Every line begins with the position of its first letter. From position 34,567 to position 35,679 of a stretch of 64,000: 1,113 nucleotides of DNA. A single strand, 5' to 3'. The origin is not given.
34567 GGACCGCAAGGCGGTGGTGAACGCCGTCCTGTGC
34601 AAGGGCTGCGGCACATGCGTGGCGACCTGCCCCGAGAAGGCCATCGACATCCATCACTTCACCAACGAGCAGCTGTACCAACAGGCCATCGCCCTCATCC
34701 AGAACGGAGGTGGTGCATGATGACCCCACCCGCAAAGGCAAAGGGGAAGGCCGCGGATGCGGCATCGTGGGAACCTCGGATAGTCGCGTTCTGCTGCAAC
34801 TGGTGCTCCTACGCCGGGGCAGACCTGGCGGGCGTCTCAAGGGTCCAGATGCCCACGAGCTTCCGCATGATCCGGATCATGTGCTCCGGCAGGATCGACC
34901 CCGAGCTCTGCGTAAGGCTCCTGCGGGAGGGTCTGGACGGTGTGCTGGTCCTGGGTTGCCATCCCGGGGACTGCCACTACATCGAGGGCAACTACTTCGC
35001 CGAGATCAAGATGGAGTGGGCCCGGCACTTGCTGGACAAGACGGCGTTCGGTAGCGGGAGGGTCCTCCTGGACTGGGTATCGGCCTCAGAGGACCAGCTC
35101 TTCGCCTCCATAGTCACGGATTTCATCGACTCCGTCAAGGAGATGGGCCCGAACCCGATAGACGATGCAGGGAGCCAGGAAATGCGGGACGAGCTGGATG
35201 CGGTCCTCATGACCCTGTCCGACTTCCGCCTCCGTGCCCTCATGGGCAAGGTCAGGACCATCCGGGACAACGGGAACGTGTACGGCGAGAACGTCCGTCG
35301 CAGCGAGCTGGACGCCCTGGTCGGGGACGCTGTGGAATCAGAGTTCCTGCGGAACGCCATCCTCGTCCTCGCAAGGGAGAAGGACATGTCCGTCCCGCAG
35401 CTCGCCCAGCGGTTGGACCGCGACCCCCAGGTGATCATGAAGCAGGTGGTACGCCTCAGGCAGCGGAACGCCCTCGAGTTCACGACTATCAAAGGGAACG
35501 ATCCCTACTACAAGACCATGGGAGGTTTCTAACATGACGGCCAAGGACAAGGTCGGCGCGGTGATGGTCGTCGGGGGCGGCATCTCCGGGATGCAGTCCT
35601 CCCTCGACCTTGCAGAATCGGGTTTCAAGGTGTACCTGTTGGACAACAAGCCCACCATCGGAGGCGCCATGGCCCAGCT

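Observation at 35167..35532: MvhD fused to a helical plus winged-helix-like C-terminal domain (X), in three fused copies and one stand-alone ORF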

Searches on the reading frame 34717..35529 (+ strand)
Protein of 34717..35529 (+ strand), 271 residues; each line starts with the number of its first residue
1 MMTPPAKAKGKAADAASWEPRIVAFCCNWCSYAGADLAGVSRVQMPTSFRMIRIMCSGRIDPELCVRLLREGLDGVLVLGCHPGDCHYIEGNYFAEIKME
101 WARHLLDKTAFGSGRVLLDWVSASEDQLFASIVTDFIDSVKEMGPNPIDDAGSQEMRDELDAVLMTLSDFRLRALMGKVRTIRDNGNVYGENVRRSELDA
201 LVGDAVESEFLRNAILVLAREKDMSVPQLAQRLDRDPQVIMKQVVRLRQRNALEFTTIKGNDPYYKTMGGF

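Call 8: search_protein_families(library=pfam, proteins=[window:34717-35529:+], max_evalue=1)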
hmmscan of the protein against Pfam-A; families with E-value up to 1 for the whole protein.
window:34717-35529:+ (271 aa): 7 families
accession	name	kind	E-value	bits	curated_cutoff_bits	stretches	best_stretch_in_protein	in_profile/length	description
PF02662.21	FlpD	-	3e-46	156.9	22.3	1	22-144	1-123/123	Methyl-viologen-reducing hydrogenase, delta subunit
PF13936.12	HTH_38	-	2.7e-05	24.3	27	1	211-244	9-41/44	Helix-turn-helix domain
PF25212.1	HVO_A0114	-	0.00098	19.3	27.6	1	217-257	30-70/84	HVO_A0114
PF12802.13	MarR_2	-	0.0086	16.7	27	1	215-255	11-52/61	MarR family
PF08281.18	Sigma70_r4_2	-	0.12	12.5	25.7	1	214-249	17-52/54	Sigma-70, region 4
PF08279.18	HTH_11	-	0.16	12.4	25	1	216-251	7-43/55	HTH domain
PF13551.12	HTH_29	-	0.2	12.2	28.1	1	214-251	3-40/64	Winged helix-turn helix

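Call 9: search_protein_families(library=ncbifam, proteins=[window:34717-35529:+], max_evalue=1)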
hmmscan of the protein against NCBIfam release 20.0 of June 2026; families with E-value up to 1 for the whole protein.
window:34717-35529:+ (271 aa): 3 families
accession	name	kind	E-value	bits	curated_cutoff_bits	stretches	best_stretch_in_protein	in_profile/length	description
NF040770.1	hetero_SS_HdrA2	exception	2.7e-46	158.1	1100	1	14-146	642-774/777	CoB-CoM heterodisulfide reductase HdrA2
NF045873.1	F420_non_VhuD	exception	1.8e-34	118.7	215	1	19-149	1-131/132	F420-non-reducing hydrogenase iron-sulfur subunit VhuD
NF041891.1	hdrA_Methbact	equivalog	2.8e-08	32.5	1300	1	9-140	633-758/762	ferredoxin:CoB-CoM heterodisulfide reductase subunit HdrA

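Call 12: search_solved_structures(query=window:34717-35529:+, max_evalue=1, show_alignments=2)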
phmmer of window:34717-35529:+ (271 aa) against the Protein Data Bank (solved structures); distinct sequences matched with E-value up to 1: 7.
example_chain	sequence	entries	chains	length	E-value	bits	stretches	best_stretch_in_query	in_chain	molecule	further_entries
9sw2_D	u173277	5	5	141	7.5e-45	156.7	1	19-149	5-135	F420-non-reducing hydrogenase iron-sulfur subunit D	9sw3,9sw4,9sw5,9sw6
5odc_D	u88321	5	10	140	1.6e-42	149.1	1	16-148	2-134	Methyl-viologen reducing hydrogenase subunit D | Methyl-viologen reducing hydrogenase, subunit D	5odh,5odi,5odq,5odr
7bkb_F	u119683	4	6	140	5.6e-41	144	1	16-150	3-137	F420-non-reducing hydrogenase subunit D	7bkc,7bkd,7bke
8rvu_F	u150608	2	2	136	2.1e-38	135.5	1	17-145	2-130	Methyl viologen-reducing hydrogenase, subunit D-related protein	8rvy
8rvv_F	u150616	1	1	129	1.2e-37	133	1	18-145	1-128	Methyl viologen-reducing hydrogenase, subunit D-related protein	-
9sfi_K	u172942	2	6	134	6e-27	98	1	19-148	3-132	F420-non-reducing hydrogenase subunit delta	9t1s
1uly_A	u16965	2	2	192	0.0082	18.9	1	209-261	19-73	hypothetical protein PH1932 | hypothetical transcription regulator protein, PH1932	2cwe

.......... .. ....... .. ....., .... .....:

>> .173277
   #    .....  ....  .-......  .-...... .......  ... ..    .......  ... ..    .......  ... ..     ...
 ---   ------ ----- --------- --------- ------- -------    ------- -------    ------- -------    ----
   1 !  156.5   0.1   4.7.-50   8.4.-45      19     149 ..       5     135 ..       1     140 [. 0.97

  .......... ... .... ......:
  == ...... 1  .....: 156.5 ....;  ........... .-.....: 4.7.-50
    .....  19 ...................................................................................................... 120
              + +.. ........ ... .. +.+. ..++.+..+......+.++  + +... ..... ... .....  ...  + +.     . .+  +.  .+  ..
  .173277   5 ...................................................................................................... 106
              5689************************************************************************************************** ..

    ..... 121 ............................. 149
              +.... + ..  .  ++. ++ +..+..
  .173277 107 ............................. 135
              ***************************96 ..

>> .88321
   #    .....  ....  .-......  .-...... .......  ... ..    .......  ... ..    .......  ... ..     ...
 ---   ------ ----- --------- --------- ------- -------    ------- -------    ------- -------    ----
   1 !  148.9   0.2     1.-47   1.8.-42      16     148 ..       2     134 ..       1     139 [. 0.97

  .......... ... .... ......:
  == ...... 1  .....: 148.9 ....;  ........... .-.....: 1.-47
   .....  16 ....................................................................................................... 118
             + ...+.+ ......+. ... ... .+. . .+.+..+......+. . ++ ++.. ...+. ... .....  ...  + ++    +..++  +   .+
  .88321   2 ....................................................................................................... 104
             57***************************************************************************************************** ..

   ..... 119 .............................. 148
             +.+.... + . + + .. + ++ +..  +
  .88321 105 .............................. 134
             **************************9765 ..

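Call 89: predict_structure(alignment_id=A5)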
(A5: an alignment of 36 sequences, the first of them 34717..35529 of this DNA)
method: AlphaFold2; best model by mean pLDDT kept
length: 271 residues; sequences in the alignment: 36
mean_pLDDT: 88.4   pTM: 0.85
mean pLDDT of the five models: 88.4, 87.9, 87.8, 86.6, 86.4
residues with pLDDT >= 90: 186; 70-90: 53; 50-70: 27; < 50: 5
segments of 3 or more residues with pLDDT < 50: 12-15
pLDDT, mean of each block of 10 residues (from residue 1): 57 65 90 55 72 92 97 96 86 93 96 97 88 95 93 90 96 90 84 88 94 97 97 97 97 96 91 54
secondary structure, 60 per line:
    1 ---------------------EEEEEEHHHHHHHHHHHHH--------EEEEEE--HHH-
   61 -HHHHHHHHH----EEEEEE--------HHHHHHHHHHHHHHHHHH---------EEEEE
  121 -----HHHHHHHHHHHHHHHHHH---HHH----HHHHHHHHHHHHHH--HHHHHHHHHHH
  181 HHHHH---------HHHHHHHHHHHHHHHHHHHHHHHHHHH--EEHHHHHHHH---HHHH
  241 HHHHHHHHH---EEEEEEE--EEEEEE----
elements in order: E22-27 H28-40 E49-54 H62-70 E75-80 H89-106 E116-120 H126-143 H154-167 H170-185 H195-221 H226-233 H237-249 E253-259 E262-267
